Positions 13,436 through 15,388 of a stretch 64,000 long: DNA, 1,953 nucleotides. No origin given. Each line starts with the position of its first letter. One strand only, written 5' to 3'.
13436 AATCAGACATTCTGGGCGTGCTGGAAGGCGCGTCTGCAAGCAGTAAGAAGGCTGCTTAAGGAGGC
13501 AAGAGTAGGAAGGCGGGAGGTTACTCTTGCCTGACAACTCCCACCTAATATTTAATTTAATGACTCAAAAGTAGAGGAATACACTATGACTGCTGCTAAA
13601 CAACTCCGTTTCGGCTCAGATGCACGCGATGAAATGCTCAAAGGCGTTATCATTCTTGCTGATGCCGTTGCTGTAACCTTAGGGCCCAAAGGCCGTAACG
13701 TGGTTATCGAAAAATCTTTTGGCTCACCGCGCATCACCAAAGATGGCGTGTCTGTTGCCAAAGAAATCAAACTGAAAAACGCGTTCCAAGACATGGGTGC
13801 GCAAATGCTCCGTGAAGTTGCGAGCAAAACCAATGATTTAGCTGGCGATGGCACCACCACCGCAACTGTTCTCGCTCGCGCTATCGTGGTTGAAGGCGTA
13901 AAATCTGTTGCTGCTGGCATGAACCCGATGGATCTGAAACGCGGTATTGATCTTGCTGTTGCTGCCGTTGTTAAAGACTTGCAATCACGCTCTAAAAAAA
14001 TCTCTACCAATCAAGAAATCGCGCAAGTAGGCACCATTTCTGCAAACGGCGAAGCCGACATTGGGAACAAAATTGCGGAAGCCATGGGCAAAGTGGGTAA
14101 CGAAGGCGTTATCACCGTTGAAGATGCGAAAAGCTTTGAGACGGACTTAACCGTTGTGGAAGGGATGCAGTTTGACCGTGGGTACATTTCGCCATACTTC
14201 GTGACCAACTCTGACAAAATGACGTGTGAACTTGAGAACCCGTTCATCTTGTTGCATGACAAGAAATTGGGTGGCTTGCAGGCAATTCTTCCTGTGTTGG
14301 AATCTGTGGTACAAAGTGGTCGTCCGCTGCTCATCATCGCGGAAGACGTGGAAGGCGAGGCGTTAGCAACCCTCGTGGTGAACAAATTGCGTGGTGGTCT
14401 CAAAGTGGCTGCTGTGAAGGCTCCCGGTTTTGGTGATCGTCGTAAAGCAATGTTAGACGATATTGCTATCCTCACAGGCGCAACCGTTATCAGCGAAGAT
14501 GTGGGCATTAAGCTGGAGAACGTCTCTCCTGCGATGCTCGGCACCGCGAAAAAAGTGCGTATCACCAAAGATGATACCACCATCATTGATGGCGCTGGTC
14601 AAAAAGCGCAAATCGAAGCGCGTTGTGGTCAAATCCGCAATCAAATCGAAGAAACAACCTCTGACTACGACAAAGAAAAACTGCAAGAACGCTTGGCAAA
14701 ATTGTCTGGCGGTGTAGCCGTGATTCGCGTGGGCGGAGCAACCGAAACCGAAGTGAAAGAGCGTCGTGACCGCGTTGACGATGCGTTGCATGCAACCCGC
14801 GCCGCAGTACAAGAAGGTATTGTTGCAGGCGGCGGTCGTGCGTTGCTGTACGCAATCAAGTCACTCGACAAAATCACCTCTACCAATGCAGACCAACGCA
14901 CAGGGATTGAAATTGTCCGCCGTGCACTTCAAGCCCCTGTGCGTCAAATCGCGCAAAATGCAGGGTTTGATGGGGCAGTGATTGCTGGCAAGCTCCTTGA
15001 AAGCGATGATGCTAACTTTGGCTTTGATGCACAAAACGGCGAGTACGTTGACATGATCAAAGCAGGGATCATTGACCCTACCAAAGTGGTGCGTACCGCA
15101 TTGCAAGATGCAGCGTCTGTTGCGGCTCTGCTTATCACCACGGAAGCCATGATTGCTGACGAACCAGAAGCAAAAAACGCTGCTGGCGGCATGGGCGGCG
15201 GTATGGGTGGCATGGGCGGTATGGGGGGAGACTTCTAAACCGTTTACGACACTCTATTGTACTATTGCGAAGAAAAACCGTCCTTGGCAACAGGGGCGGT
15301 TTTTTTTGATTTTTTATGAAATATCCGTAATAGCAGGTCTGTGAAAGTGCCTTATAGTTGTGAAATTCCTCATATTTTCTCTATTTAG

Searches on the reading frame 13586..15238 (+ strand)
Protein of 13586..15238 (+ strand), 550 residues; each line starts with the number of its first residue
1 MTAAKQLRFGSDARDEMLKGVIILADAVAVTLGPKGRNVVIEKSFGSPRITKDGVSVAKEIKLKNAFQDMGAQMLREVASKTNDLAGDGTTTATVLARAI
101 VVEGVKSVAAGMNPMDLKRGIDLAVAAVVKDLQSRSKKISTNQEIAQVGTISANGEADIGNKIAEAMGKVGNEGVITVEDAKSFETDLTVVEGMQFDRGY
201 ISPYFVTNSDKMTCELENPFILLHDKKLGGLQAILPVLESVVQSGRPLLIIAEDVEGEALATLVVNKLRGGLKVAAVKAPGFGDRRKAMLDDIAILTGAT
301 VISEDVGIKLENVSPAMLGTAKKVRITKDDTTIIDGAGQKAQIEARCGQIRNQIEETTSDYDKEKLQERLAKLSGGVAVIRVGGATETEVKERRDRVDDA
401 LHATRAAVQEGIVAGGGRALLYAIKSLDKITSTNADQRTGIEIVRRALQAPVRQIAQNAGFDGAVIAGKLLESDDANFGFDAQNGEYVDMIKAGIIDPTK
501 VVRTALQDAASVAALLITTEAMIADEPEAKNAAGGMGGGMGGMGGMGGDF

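Call 44: search_protein_families(library=pfam, proteins=[window:13586-15238:+], max_evalue=0.0001)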
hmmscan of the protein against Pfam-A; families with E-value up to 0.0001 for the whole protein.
window:13586-15238:+ (550 aa): 1 family
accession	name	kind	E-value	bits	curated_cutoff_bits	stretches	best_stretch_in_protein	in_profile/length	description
PF00118.29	Cpn60_TCP1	-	7.4e-81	272.7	34.3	1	24-526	1-489/490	TCP-1/cpn60 chaperonin family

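Call 55: find_homologous_proteins(query=window:13586-15238:+, max_evalue=1e-100)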
Query window:13586-15238:+ (550 aa): 8000 proteins with E <= 1e-100 among 8000 candidates; the best 120 are listed.
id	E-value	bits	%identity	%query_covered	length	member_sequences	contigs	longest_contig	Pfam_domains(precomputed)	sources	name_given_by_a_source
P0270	0.0e+0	1148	100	100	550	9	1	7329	PF00118.30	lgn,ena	-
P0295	0.0e+0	1102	-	-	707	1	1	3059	PF00118.30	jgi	jgi:chaperonin GroEL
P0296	8.1e-289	976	84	97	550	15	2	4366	PF00118.30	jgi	jgi:chaperonin GroEL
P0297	6.1e-287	970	85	96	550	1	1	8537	PF00118.30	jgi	jgi:chaperonin GroEL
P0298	1.7e-286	969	85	96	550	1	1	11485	PF00118.30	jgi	-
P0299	5.3e-286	967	85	96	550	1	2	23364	PF00118.30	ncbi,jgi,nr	ncbi:MAG: chaperonin GroEL [Alphaproteobacteria bacterium]|nr:chaperonin GroEL [Thalassospira sp.] M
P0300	7.5e-286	967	85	96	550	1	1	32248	PF00118.30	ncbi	ncbi:MAG: chaperonin GroEL [Holosporales bacterium]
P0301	1.1e-280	950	83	97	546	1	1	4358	PF00118.30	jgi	jgi:chaperonin GroEL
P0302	5.8e-274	927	81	96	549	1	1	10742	PF00118.30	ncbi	-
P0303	2.3e-272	922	82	96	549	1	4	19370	PF00118.30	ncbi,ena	-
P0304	3.0e-272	922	80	96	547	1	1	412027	PF00118.30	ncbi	ncbi:chaperonin GroEL [Azospirillum sp. sgz301742]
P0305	7.6e-272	920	-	-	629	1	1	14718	PF00118.30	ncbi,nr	ncbi:MAG: chaperonin GroEL [Methylobacterium sp. CG09_land_8_20_14_0_10_71_15]|nr:chaperonin GroEL [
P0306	2.8e-271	919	82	96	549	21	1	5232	PF00118.30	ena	-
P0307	2.9e-271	919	81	96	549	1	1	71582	PF00118.30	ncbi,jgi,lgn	jgi:chaperonin GroEL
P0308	1.1e-270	917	80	96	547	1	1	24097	PF00118.30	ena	-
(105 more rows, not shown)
